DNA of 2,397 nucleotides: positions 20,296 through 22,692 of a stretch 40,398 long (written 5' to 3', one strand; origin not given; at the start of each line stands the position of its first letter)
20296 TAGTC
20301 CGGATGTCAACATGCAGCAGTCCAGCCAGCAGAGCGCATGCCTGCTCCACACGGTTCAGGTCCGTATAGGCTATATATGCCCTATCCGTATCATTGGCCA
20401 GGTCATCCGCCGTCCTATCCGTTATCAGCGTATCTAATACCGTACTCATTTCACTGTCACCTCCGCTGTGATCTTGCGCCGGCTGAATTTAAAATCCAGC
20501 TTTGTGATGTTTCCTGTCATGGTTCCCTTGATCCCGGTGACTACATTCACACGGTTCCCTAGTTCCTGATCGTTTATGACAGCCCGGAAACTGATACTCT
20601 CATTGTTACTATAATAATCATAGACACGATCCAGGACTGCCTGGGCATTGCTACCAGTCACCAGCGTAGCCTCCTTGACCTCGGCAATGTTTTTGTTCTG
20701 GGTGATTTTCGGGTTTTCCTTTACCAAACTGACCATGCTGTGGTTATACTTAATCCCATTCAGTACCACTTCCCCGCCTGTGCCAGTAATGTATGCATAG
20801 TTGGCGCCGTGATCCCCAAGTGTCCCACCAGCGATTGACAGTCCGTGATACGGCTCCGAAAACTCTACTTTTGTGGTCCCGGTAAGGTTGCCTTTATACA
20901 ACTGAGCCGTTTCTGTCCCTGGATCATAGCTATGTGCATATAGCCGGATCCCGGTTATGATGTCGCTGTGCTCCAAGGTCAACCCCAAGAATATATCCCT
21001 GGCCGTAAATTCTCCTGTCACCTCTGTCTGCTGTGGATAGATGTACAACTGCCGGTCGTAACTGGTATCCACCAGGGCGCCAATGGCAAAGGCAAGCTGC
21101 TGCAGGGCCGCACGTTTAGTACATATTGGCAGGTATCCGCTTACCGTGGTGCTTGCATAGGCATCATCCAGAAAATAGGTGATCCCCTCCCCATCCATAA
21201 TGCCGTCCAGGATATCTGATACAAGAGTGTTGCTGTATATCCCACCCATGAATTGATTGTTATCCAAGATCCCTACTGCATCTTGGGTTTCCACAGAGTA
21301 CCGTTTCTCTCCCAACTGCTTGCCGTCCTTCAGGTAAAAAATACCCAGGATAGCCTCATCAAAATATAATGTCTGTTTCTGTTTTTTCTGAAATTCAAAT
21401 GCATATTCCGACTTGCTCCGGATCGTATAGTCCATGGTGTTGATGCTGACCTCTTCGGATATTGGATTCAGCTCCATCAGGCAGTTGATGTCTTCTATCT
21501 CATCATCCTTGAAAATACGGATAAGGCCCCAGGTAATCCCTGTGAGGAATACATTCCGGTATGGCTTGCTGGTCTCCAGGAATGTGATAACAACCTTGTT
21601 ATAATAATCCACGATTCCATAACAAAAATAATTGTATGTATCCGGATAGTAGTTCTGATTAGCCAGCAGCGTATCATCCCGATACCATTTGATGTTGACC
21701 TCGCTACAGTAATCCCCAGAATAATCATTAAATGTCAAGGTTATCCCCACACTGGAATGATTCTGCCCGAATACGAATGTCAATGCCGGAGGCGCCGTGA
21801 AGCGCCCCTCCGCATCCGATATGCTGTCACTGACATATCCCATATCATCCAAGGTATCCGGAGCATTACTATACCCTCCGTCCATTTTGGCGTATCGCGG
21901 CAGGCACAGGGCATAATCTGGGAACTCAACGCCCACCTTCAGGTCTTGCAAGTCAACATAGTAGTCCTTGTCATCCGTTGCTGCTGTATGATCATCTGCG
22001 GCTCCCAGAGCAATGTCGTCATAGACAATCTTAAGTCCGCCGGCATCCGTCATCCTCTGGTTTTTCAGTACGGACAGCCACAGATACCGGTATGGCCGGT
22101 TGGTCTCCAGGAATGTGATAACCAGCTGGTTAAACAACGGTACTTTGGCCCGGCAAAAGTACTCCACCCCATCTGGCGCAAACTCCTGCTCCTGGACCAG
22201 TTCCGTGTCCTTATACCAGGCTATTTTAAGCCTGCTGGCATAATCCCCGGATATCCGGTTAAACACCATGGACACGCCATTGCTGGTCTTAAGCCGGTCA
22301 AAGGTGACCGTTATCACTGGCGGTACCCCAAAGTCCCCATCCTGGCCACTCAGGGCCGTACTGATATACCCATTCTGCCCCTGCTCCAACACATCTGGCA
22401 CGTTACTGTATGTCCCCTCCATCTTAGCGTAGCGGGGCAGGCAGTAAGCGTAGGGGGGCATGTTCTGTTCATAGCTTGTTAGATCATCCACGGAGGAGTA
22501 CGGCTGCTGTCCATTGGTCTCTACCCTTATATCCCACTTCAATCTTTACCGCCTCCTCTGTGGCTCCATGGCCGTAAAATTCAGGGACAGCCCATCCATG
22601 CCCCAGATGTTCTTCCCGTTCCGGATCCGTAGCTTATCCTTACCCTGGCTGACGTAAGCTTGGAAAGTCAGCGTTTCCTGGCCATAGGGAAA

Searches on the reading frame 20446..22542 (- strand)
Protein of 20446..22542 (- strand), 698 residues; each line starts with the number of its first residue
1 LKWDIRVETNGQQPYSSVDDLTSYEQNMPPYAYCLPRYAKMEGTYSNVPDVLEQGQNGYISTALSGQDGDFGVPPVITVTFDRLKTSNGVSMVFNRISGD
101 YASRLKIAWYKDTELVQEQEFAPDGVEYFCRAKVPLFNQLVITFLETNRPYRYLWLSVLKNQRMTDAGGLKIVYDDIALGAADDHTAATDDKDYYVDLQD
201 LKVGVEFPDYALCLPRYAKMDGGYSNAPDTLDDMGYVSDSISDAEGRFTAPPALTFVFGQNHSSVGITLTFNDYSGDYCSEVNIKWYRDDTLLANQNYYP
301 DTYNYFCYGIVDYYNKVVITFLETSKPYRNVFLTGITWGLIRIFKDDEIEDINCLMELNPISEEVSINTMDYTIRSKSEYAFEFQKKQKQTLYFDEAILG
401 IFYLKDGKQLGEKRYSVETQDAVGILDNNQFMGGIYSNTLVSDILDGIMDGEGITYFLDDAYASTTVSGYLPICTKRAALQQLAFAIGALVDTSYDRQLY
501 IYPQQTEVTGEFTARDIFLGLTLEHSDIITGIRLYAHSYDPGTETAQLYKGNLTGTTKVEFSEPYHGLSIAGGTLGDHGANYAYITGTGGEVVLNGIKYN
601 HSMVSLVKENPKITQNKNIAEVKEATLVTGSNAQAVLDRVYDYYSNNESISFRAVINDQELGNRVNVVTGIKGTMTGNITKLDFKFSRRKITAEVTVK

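Call 98: search_protein_families(library=phrogs, proteins=[window:20446-22542:-], max_evalue=0.00001)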
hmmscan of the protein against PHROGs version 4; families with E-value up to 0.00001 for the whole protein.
window:20446-22542:- (698 aa): 3 families
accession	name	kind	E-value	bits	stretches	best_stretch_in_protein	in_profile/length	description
phrog_13879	-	unknown function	5.5e-95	319.7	2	169-687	20-534/571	-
phrog_32744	-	unknown function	4e-44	152.3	1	343-692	14-364/748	-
phrog_33267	-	unknown function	1.4e-24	87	1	199-687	33-552/923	-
